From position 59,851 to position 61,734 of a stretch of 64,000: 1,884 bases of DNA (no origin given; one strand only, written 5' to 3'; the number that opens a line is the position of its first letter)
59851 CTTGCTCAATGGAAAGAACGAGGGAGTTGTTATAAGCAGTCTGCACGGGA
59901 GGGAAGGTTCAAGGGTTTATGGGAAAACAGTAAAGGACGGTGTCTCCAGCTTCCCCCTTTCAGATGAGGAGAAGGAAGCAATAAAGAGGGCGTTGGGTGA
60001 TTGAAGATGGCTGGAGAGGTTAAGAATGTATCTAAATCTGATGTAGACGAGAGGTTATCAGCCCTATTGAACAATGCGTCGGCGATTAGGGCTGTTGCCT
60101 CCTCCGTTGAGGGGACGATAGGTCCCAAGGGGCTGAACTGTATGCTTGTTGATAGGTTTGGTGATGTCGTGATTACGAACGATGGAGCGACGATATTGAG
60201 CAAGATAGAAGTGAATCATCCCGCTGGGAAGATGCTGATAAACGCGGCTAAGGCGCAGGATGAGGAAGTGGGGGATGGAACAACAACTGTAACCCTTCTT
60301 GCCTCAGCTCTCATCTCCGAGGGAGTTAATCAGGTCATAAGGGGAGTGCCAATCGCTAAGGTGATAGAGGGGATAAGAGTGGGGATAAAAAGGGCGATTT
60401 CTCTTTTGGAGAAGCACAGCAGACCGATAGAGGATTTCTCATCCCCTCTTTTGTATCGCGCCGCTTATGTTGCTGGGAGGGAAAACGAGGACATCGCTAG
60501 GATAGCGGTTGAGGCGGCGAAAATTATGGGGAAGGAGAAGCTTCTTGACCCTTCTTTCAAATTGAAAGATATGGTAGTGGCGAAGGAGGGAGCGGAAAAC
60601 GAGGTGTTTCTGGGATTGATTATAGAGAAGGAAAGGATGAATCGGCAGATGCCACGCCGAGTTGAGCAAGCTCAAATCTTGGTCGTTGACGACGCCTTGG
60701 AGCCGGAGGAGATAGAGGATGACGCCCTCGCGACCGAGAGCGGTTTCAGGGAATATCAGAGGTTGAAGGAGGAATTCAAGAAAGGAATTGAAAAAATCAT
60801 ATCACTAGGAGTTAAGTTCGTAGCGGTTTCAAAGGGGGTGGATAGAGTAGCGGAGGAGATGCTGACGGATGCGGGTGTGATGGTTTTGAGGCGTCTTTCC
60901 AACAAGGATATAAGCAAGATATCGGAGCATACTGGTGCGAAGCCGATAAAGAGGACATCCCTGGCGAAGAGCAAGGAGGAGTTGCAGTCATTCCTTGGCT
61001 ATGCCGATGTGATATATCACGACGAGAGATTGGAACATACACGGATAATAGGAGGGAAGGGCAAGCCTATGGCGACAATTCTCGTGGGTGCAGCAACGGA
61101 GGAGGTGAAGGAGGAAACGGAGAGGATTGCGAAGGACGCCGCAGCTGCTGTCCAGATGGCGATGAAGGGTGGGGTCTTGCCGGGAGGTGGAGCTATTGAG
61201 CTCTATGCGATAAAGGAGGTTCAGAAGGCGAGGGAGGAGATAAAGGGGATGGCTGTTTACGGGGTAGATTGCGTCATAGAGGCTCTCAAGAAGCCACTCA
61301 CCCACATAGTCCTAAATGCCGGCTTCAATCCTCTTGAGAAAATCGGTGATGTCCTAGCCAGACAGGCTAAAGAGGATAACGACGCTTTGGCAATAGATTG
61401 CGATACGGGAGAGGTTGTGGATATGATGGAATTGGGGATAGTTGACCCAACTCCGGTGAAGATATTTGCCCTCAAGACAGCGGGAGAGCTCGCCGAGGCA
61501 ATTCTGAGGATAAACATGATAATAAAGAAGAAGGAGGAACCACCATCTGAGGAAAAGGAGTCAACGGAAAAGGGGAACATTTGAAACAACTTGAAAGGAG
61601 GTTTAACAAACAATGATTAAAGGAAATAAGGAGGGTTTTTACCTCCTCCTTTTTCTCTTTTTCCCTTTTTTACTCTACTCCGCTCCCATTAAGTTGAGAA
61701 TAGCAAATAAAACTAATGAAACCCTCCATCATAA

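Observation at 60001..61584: Archaeal-type (thermosome/CCT-like) chaperonin in a bacterial genome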

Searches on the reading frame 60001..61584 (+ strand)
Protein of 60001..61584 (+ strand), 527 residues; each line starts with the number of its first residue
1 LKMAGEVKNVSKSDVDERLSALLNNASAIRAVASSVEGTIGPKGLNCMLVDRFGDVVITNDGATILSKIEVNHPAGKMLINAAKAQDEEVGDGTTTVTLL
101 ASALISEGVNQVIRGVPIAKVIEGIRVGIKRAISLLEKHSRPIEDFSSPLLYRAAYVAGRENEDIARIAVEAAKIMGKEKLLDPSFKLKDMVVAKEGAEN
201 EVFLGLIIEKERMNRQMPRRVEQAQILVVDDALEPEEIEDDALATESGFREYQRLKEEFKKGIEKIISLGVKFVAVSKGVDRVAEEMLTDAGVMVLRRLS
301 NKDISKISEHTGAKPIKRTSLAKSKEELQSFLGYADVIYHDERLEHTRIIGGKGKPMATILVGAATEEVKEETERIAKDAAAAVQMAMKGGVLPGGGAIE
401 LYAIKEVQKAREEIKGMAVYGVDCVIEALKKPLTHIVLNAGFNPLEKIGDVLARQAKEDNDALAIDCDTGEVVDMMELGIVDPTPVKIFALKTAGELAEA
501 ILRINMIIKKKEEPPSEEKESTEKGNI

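Call 3: search_protein_families(library=pfam, proteins=[window:60001-61584:+])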
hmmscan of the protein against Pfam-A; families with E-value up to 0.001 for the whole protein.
window:60001-61584:+ (527 aa): 1 family
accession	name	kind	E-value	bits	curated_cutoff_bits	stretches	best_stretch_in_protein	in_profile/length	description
PF00118.29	Cpn60_TCP1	-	6.8e-111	371.8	34.3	1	32-511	1-489/490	TCP-1/cpn60 chaperonin family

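Call 4: search_protein_families(library=ncbifam, proteins=[window:60001-61584:+])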
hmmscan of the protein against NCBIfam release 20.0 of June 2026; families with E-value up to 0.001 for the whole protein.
window:60001-61584:+ (527 aa): 19 families
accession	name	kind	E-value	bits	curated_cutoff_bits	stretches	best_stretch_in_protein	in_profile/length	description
TIGR02339.1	thermosome_arch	subfamily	4.4e-86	289.7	671.1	1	20-509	16-519/521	thermosome subunit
NF041083.2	thermosome_beta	equivalog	4.2e-85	286.7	400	1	20-509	17-518/520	thermosome subunit beta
NF041082.2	thermosome_alpha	equivalog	1.2e-84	285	450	1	21-509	18-517/519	thermosome subunit alpha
TIGR02340.1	chap_CCT_alpha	equivalog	8.5e-68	229.4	800.2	1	23-514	15-533/536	T-complex protein 1 subunit alpha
TIGR02343.1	chap_CCT_epsi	equivalog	2.4e-62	211.3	710.5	1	19-510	26-531/532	T-complex protein 1 subunit epsilon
TIGR02344.1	chap_CCT_gamma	equivalog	2.4e-62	211.1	553.45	1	21-509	17-521/526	T-complex protein 1 subunit gamma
TIGR02345.1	chap_CCT_eta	equivalog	1.7e-54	185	669.2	1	14-512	12-522/523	T-complex protein 1 subunit eta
TIGR02342.1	chap_CCT_delta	equivalog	8e-54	183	695.35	1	24-509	13-515/517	T-complex protein 1 subunit delta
NF009487.0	PRK12849.1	subfamily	4.2e-51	173.8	352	2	339-519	359-531/543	chaperonin GroEL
TIGR02346.1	chap_CCT_theta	equivalog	2.9e-49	167.9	455.9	1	20-512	18-521/531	T-complex protein 1 subunit theta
TIGR02347.1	chap_CCT_zeta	equivalog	5.8e-47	160.4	587.15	1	11-509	7-524/531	T-complex protein 1 subunit zeta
TIGR02341.1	chap_CCT_beta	equivalog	1.1e-46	159.5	522.15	1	27-510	22-514/519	T-complex protein 1 subunit beta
NF000592.1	PRK00013.1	subfamily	8e-46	156.6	397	2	27-181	16-172/524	chaperonin GroEL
TIGR02348.1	GroEL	equivalog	9e-44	149.8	582.1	2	27-182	16-173/526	chaperonin GroEL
NF009488.0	PRK12850.1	subfamily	3.3e-43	148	475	2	335-514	356-527/544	chaperonin GroEL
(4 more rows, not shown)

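Call 6: search_solved_structures(query=window:60001-61584:+, max_evalue=1e-20, show_alignments=1)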
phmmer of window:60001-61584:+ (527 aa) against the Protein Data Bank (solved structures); distinct sequences matched with E-value up to 1e-20: 158 (the best 60 are shown).
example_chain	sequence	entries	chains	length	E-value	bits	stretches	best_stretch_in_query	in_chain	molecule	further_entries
9rwq_N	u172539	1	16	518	5.2e-192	641.9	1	11-516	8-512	Ancestral Group II Chaperonin (ACII)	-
5x9u_A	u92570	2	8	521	5.3e-143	480.3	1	12-523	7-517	Thermosome, alpha subunit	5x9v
9rwp_A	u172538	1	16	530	2e-82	280.5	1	20-514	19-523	Ancestral Group II Chaperonin (ACII)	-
1q3r_A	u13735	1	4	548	2e-67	231.1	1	25-515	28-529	Thermosome alpha subunit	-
1q3s_A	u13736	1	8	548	5.8e-67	229.6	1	25-515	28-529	Thermosome alpha subunit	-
1q2v_A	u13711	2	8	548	2.4e-66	227.5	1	25-515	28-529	Thermosome alpha subunit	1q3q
3j1e_A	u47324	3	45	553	1.2e-65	225.2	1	21-518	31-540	Chaperonin beta subunit | Chaperonin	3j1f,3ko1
6xhi_A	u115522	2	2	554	1.1e-63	218.7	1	20-521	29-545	Thermosome subunit beta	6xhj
4xcg_B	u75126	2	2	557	1.1e-63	218.7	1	20-521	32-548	Thermosome subunit beta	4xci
4xcd_A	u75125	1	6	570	1.2e-63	218.6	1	20-521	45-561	Thermosome subunit beta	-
1a6d_A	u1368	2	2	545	7e-63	216.1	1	19-517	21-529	THERMOSOME (ALPHA SUBUNIT)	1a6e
3j1b_A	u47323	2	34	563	2.5e-60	207.7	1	20-510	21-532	Chaperonin alpha subunit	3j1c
4xcg_A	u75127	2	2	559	4.5e-60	206.8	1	20-518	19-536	Thermosome subunit alpha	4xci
5w79_A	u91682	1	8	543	4e-57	197.1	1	25-510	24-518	Chaperonin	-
1a6d_B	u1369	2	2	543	1e-56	195.7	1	20-516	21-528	THERMOSOME (BETA SUBUNIT)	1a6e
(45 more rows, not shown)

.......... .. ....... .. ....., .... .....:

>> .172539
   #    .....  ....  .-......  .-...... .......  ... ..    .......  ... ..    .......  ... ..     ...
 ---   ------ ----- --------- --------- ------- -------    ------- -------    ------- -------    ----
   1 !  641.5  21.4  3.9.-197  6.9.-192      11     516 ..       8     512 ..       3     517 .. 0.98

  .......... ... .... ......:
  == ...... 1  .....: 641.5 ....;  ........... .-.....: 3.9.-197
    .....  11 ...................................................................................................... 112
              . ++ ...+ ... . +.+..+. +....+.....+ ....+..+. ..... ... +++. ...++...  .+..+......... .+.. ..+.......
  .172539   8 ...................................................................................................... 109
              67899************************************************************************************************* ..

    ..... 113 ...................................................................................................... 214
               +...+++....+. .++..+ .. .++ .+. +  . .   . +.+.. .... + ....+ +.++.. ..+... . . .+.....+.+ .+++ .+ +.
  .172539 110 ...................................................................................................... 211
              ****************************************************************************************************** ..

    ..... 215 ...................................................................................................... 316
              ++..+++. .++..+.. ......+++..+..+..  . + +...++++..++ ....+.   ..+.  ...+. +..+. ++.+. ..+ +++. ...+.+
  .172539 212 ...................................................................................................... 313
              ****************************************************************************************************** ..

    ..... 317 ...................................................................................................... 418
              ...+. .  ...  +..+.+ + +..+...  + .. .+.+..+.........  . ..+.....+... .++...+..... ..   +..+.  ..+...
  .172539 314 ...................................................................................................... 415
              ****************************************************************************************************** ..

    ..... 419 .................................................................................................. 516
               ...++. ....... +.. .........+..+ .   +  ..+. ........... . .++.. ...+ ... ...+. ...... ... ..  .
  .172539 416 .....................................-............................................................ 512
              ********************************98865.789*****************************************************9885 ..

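Call 7: find_homologous_proteins(query=window:60001-61584:+)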
Query window:60001-61584:+ (527 aa): 5365 proteins with E <= 0.001 among 8000 candidates; the best 120 are listed.
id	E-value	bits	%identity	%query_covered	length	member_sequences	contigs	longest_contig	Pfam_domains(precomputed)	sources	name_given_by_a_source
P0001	0.0e+0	1012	90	99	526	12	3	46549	PF00118.30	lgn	-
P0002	0.0e+0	1010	90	99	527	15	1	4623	PF00118.30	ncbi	ncbi:MAG: TCP-1/cpn60 chaperonin family protein [bacterium]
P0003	1.2e-277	939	82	99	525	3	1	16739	PF00118.30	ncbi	-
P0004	1.9e-213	727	64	98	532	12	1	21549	PF00118.30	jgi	-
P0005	3.3e-212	723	62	98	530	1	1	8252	PF00118.30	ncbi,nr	ncbi:MAG TPA: chaperonin [Firmicutes bacterium]|nr:chaperonin [Bacillota bacterium]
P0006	7.0e-212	722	63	97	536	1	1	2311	PF00118.30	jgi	jgi:chaperonin GroEL (HSP60 family)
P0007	1.6e-211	721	63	97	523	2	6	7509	PF00118.30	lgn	-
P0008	9.9e-211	719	65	97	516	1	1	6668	PF00118.30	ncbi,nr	ncbi:MAG: TCP-1/cpn60 chaperonin family protein, partial [Armatimonadota bacterium]|nr:TCP-1/cpn60 c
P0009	2.3e-210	717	63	96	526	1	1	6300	PF00118.30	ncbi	-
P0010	7.0e-210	716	64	95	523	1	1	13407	PF00118.30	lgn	-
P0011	1.4e-209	715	63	98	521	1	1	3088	PF00118.30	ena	-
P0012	1.8e-209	714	63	98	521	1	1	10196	PF00118.30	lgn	-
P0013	2.1e-209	714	65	97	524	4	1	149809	PF00118.30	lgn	-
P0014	3.5e-209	713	64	98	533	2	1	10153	PF00118.30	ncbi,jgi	-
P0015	4.8e-209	713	63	94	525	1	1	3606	PF00118.30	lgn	-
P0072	4.6e-204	697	64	98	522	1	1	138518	PF00118.30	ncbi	ncbi:MAG: TCP-1/cpn60 chaperonin family protein [Armatimonadota bacterium]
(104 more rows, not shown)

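Call 16: find_encoding_contigs(protein=window:60001-61584:+, flank=10000, max_places=6)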
Protein window:60001-61584:+ (527 aa): no gene with exactly this product is on record in the collection.

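Call 17: find_encoding_contigs(protein=P0001, flank=10000, max_places=4)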
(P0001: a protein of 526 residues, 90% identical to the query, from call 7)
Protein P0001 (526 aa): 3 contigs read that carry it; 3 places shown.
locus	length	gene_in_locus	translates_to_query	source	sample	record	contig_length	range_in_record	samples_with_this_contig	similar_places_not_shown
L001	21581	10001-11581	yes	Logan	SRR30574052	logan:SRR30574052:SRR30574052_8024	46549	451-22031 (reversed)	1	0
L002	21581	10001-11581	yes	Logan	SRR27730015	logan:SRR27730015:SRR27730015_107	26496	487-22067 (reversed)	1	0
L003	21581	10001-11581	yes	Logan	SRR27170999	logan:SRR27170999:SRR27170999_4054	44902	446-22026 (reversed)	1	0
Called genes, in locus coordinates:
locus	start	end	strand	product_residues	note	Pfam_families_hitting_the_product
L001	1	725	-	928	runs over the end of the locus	PF00133:tRNA-synt_1, PF01921:tRNA-synt_1f (faint), PF09334:tRNA-synt_1g, PF13603:tRNA-synt_1_2, PF08264:Anticodon_1, PF06827:zf-FPG_IleRS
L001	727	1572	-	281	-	PF01370:Epimerase, PF02719:Polysacc_synt_2, PF04321:RmlD_sub_bind, PF16363:GDP_Man_Dehyd, PF01073:3Beta_HSD, PF07993:NAD_binding_4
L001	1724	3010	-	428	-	PF01041:DegT_DnrJ_EryC1, PF00155:Aminotran_1_2, PF01053:Cys_Met_Meta_PP (weak)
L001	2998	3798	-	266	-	PF01522:Polysacc_deac_1 (weak)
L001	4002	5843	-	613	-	PF00753:Lactamase_B, PF23023:Anti-Pycsar_Apyc1 (faint), PF12706:Lactamase_B_2 (faint), PF00753:Lactamase_B (weak)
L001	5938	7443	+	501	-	PF11741:AMIN (weak), PF01520:Amidase_3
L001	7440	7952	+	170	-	PF10646:Germane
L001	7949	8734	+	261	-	PF01177:Asp_Glu_race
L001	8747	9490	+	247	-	PF01138:RNase_PH, PF03725:RNase_PH_C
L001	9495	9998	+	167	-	PF14584:DUF4446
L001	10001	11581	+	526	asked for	PF00118:Cpn60_TCP1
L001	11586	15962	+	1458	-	PF19773:DUF6259, PF06452:CBM9_1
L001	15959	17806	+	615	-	PF19773:DUF6259, PF01055:Glyco_hydro_31_2nd (weak), PF02065:Melibiase (weak)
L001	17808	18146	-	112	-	-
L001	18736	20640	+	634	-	PF20581:DUF6785, PF20580:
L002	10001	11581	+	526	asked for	PF00118:Cpn60_TCP1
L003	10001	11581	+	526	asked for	PF00118:Cpn60_TCP1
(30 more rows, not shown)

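Call 20: find_related_loci(query=A1, collection=genome_contigs, flank=10000)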
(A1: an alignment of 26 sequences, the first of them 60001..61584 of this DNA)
Query A1 (527 aa) in genome_contigs; peptide patterns used: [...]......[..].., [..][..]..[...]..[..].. (x = any residue, [..] = any of these).
600 stretches matched a pattern (row limit reached: there are more); 597 encode a relative of the query (tblastn E <= 1e-3); the best 80 are kept; 80 distinct loci.
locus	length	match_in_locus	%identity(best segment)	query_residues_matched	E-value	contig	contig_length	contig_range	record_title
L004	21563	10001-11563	88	2-522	0e+0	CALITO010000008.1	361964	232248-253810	MAG: uncultured bacterium isolate S1_Bin_MAXBIN__049_1 genome assembly, contig: c_000000133607, whole genome shotgun seq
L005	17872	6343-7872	59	11-518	0e+0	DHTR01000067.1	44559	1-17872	MAG TPA_asm: Pelotomaculum sp. UBA5255 UBA5255_contig_8180, whole genome shotgun sequence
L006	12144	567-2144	61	1-526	0e+0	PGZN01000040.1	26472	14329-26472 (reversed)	MAG: Firmicutes bacterium HGW-Firmicutes-8 bjp_ig2158_scaffold_719, whole genome shotgun sequence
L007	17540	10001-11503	59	13-513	0e+0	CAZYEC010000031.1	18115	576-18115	MAG TPA_asm: uncultured Eubacteriales bacterium isolate binchicken_co39_290 genome assembly, contig: NODE_7508_length_18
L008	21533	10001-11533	59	13-524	0e+0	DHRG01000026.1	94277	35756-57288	MAG TPA_asm: Peptococcaceae bacterium UBA5318 UBA5318_contig_2714, whole genome shotgun sequence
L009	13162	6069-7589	60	7-513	0e+0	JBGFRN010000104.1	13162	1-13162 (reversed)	MAG: Bacillota bacterium isolate BA1A45.2019.Bin.119 NODE_5333_length_13162_cov_1.604785, whole genome shotgun sequence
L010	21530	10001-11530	65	3-511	0e+0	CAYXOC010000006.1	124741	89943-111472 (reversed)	MAG TPA_asm: uncultured bacterium isolate binchicken_co152_100 genome assembly, contig: NODE_151_length_124741_cov_15.13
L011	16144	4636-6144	62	11-513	0e+0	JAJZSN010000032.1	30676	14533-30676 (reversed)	MAG: Bacillota bacterium isolate SKS3.bin3 NODE_2129_length_30676_cov_2.124358, whole genome shotgun sequence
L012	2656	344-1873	54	3-513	0e+0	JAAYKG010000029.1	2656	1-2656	MAG: Armatimonadota bacterium isolate AS10tlH2TH_387 27796_AS10, whole genome shotgun sequence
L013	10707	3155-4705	55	11-526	6e-173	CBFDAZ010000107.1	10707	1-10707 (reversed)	MAG TPA_asm: uncultured bacterium isolate SRR26215687_binner123_Refined_16 genome assembly, contig: ERZ25073490.3599, wh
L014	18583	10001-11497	54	16-514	1e-170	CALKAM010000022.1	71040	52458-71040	MAG TPA_asm: uncultured Planifilum sp. isolate SRR6713629_bin.89_CONCOCT_v1.1_MAG genome assembly, contig: ERZ794981.115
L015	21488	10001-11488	51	16-511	7e-169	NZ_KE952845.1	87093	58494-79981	Aneurinibacillus aneurinilyticus ATCC 12856 Scaffold499, whole genome shotgun sequence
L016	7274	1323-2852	52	8-517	3e-169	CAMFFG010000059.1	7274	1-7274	MAG: uncultured Peptococcaceae bacterium isolate SRR15057920_bin.47_metaWRAP_v1.3_MAG genome assembly, contig: ERZ104075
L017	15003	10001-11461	51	7-492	7e-166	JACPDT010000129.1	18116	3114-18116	MAG: Armatimonadetes bacterium isolate NC_groundwater_316_Ag_B-0.1um_55_8 GD18-4_B1_scaffold_472609, whole genome shotgu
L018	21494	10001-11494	52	16-512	2e-164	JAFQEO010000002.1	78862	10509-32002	MAG: Peptococcaceae bacterium isolate RGIG1748 Goat_Cecum-3__c20374, whole genome shotgun sequence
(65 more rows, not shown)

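Call 26: search_protein_families(library=pfam, proteins=[L010:8780-9907:+, L010:11664-13505:-, L010:7940-8767:-, L013:1826-2998:-, L013:4720-5628:+, L012:1866-2474:+, L007:8834-9880:+, L007:11551-12699:+, L017:8846-9886:+, L017:11521-12531:+])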
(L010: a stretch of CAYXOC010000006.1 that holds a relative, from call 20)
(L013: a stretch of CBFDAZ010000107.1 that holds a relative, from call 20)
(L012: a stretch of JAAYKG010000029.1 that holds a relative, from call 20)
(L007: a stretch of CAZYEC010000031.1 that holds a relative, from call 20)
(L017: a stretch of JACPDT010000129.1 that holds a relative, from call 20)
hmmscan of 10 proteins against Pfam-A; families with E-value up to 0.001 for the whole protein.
L010:8780-9907:+ (375 aa): 1 family
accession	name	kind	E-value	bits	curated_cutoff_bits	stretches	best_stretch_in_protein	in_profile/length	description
PF01628.27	HrcA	-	1.2e-58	199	22.2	1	135-355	1-215/215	HrcA protein C terminal domain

L010:11664-13505:- (613 aa): 0 families

L010:7940-8767:- (275 aa): 3 families
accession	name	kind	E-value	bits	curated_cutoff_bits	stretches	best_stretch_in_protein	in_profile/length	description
PF06429.18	Flg_bbr_C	-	6.4e-19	67.6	23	1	226-269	2-45/46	Flagellar basal body rod FlgEFG protein C-terminal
PF22692.1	LlgE_F_G_D1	-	1.5e-11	44.7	27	1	136-198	1-63/64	Flagellar hook protein FlgE/F/G D1 domain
PF00460.25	Flg_bb_rod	-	5.5e-08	33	20.7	1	50-80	1-31/31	Flagella basal body rod protein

L013:1826-2998:- (390 aa): 0 families

L013:4720-5628:+ (302 aa): 1 family
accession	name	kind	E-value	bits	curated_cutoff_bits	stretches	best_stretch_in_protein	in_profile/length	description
PF01025.24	GrpE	-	1.5e-51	174.8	25.8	1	126-287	3-164/165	GrpE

L012:1866-2474:+ (202 aa): 1 family
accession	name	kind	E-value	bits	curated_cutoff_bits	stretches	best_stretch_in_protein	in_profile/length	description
PF01025.24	GrpE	-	5.6e-47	159.9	25.8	1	39-199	4-164/165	GrpE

L007:8834-9880:+ (348 aa): 1 family
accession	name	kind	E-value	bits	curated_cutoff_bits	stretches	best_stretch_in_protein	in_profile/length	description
PF01628.27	HrcA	-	7.6e-47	160.5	22.2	1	115-331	3-215/215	HrcA protein C terminal domain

L007:11551-12699:+ (382 aa): 4 families
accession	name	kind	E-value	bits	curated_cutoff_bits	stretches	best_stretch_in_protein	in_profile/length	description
PF01556.23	DnaJ_C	-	8.1e-47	159.5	26.6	1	122-339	1-152/152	DnaJ C terminal domain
PF00226.36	DnaJ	-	8.1e-28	96.8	27.8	1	4-66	1-63/63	DnaJ domain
PF00684.25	DnaJ_CXXCXGXG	-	9.9e-18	64.6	32.7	1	149-213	1-65/65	DnaJ central domain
PF15777.11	Anti-TRAP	-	8e-07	29.4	32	1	144-175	7-42/59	Tryptophan RNA-binding attenuator protein inhibitory protein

L017:8846-9886:+ (346 aa): 1 family
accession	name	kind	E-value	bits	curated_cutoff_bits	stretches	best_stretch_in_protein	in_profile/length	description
PF01628.27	HrcA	-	3.8e-56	190.9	22.2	1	105-326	1-215/215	HrcA protein C terminal domain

L017:11521-12531:+ (336 aa): 1 family
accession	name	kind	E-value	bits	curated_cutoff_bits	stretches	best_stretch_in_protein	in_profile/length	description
PF01025.24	GrpE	-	4.2e-42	144.1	25.8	1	169-328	5-164/165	GrpE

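Call 28: find_encoding_contigs(protein=window:60007-61584:+, flank=10000, max_places=4)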
Protein window:60007-61584:+ (525 aa): 6 contigs read that carry it; 3 places shown.
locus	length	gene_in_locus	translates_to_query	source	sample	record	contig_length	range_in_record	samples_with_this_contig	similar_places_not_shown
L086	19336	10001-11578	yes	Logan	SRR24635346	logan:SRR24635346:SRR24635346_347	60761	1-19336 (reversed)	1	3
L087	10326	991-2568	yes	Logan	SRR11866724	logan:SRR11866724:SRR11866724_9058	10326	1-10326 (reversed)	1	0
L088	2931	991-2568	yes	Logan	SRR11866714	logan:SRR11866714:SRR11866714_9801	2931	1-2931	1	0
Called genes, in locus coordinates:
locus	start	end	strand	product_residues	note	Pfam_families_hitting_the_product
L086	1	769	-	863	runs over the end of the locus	PF00133:tRNA-synt_1, PF09334:tRNA-synt_1g, PF13603:tRNA-synt_1_2, PF01921:tRNA-synt_1f (weak), PF08264:Anticodon_1, PF06827:zf-FPG_IleRS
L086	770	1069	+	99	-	-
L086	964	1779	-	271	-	PF01073:3Beta_HSD, PF01370:Epimerase, PF02719:Polysacc_synt_2, PF04321:RmlD_sub_bind, PF16363:GDP_Man_Dehyd, PF07993:NAD_binding_4 (weak)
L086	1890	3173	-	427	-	PF01041:DegT_DnrJ_EryC1, PF00155:Aminotran_1_2, PF01053:Cys_Met_Meta_PP (weak)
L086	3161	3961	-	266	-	PF01522:Polysacc_deac_1 (weak)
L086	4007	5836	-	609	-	PF00753:Lactamase_B, PF23023:Anti-Pycsar_Apyc1 (faint), PF00753:Lactamase_B, PF12706:Lactamase_B_2 (weak)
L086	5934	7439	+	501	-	PF11741:AMIN (weak), PF01520:Amidase_3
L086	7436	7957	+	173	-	PF10646:Germane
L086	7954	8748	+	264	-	PF01177:Asp_Glu_race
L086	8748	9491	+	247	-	PF01138:RNase_PH, PF03725:RNase_PH_C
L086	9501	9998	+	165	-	PF14584:DUF4446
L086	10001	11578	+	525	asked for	PF00118:Cpn60_TCP1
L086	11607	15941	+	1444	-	PF19773:DUF6259, PF06452:CBM9_1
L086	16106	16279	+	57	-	-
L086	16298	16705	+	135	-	-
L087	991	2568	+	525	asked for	PF00118:Cpn60_TCP1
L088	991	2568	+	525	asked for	PF00118:Cpn60_TCP1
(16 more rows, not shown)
